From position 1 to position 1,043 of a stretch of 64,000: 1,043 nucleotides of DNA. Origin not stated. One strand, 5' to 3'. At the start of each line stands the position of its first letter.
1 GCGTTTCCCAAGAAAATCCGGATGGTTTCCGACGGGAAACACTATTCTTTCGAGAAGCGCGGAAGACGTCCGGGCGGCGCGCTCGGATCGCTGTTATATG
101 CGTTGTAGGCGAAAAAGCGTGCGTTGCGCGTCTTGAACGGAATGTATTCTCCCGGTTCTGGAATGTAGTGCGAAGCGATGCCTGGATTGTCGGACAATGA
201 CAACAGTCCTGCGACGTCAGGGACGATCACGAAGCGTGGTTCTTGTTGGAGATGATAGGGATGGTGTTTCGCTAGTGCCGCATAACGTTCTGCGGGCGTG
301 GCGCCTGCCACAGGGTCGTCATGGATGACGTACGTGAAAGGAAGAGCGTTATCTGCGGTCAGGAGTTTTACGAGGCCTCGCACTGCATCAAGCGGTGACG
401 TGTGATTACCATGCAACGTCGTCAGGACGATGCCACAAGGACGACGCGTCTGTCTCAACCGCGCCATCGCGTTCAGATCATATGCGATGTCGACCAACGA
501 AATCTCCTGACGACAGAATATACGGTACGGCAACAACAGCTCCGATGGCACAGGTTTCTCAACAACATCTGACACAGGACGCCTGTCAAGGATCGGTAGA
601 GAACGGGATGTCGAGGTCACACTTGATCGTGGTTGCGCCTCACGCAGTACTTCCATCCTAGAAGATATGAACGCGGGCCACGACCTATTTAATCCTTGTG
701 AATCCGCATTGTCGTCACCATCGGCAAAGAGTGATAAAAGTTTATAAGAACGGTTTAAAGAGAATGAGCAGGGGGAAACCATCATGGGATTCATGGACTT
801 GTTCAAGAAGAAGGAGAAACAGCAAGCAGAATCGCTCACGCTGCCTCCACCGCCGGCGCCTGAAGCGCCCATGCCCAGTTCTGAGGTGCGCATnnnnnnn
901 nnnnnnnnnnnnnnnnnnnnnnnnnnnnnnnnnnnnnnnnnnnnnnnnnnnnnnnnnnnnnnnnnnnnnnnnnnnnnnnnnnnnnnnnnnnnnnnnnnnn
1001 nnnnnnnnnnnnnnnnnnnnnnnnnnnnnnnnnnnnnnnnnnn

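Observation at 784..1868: Tandem triplet of paralogous small coiled-coil genes of unknown function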

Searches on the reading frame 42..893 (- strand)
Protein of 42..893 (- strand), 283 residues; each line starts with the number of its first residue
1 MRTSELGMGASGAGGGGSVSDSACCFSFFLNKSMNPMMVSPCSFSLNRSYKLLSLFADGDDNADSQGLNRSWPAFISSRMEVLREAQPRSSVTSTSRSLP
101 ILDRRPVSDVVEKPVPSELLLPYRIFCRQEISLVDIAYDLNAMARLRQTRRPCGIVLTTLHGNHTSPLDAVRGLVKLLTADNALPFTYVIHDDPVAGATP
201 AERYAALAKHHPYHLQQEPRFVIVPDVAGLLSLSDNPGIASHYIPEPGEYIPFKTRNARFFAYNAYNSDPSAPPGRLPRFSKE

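Call 32: search_protein_families(library=pfam, proteins=[window:42-893:-], max_evalue=0.01)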
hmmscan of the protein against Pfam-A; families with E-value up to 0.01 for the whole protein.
window:42-893:- (283 aa): 0 families

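Call 54: search_protein_families(library=ncbifam, proteins=[window:42-893:-], max_evalue=0.01)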
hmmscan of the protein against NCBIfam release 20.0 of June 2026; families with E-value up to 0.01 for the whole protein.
window:42-893:- (283 aa): 0 families
